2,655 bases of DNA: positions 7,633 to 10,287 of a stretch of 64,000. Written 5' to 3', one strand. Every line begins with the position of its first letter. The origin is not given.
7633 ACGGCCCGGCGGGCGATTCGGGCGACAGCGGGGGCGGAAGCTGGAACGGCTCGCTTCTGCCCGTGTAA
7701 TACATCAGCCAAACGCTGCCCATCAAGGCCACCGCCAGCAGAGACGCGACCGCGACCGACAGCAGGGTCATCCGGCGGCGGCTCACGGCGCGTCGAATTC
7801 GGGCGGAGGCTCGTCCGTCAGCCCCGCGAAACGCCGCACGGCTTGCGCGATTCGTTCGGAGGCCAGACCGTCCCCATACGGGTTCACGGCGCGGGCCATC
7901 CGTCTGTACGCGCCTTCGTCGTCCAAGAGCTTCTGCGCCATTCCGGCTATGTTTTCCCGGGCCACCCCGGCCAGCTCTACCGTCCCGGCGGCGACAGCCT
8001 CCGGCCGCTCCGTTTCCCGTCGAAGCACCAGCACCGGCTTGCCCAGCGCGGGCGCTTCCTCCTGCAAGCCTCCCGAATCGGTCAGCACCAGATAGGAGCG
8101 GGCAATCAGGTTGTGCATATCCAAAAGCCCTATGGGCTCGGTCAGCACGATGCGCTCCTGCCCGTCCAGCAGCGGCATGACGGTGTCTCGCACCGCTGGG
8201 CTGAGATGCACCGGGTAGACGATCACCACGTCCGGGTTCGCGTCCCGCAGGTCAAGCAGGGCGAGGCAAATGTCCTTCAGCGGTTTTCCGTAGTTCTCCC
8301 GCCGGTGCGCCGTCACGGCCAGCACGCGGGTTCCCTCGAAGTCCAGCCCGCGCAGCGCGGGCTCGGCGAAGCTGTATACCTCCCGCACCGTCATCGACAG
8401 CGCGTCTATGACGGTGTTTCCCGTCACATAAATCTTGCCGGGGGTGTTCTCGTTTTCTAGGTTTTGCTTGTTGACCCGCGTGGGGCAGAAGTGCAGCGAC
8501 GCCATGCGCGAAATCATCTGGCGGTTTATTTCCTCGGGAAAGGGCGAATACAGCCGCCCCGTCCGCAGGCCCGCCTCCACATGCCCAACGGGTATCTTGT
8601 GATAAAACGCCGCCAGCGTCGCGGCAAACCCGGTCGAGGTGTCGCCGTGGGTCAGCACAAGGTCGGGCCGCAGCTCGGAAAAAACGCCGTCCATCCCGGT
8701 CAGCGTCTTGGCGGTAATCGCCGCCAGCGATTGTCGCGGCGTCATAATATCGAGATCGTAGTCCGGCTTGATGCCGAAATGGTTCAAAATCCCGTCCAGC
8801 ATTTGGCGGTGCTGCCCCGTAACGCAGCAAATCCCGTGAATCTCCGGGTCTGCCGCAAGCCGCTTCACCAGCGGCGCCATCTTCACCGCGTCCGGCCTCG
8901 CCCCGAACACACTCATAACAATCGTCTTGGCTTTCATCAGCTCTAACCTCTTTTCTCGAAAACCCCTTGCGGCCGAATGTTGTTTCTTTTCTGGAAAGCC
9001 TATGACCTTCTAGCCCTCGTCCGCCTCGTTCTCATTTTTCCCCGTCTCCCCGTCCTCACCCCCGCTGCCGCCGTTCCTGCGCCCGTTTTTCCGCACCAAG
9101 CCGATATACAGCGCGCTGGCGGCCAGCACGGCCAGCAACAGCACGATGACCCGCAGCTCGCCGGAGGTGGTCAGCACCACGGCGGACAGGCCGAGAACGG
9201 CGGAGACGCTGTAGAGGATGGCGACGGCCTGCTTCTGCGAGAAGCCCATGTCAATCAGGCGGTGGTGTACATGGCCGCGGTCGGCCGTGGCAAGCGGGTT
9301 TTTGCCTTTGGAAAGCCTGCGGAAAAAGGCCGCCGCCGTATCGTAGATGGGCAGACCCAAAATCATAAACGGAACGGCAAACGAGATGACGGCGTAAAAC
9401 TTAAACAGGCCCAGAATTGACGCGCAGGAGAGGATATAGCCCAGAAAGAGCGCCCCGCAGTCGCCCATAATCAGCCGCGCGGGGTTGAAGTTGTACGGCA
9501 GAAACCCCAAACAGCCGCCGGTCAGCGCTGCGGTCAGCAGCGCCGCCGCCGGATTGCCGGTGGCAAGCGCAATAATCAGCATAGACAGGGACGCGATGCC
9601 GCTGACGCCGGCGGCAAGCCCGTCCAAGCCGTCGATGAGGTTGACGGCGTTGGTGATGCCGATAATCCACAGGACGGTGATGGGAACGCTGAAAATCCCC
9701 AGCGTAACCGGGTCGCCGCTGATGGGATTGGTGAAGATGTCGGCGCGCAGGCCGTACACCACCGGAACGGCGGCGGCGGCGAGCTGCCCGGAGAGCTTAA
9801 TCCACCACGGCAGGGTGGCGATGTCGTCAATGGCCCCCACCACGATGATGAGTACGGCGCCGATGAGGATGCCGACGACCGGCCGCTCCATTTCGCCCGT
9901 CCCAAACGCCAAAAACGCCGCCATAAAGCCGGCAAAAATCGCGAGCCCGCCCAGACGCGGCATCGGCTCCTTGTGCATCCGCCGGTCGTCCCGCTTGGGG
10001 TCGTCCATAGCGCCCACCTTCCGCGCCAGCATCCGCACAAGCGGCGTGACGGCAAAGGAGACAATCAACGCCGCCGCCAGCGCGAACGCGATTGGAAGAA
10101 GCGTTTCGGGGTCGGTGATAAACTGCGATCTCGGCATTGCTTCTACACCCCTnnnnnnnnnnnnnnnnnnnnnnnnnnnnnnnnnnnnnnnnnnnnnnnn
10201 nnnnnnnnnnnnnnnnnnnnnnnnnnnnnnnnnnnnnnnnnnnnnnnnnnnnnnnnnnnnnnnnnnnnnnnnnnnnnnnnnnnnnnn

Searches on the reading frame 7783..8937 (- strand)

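Call 5: search_protein_families(library=pfam, proteins=[window:7783-8937:-], max_evalue=0.01)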
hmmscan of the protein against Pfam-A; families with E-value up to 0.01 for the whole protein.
window:7783-8937:- (384 aa): 3 families
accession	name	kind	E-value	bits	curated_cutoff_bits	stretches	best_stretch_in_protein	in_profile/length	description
PF02350.25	Epimerase_2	-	1.9e-111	372.7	30.6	1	26-367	2-346/347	UDP-N-acetylglucosamine 2-epimerase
PF13579.12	Glyco_trans_4_4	-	1.8e-05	25.6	29.7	1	77-158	58-140/158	Glycosyl transferase 4-like domain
PF13439.12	Glyco_transf_4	-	0.00037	21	28.5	1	85-176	67-166/170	Glycosyltransferase Family 4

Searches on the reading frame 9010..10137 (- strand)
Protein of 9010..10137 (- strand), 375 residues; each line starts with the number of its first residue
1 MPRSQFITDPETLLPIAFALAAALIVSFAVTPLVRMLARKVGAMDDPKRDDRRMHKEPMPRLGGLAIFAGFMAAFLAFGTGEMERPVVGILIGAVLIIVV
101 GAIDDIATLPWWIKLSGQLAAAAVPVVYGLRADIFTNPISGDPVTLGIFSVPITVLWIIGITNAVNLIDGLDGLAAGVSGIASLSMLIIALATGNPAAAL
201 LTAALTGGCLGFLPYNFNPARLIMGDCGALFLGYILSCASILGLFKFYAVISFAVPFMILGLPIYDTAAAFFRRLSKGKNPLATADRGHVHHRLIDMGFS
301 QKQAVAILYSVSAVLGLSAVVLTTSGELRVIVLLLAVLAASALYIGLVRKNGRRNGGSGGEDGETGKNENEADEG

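Call 5: search_protein_families(library=pfam, proteins=[window:9010-10137:-], max_evalue=0.01)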
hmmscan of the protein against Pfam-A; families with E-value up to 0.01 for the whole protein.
window:9010-10137:- (375 aa): 1 family
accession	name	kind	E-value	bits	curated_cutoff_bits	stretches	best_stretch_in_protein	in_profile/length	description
PF00953.26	Glycos_transf_4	-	1.3e-40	139.4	27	1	88-242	2-158/160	Glycosyl transferase family 4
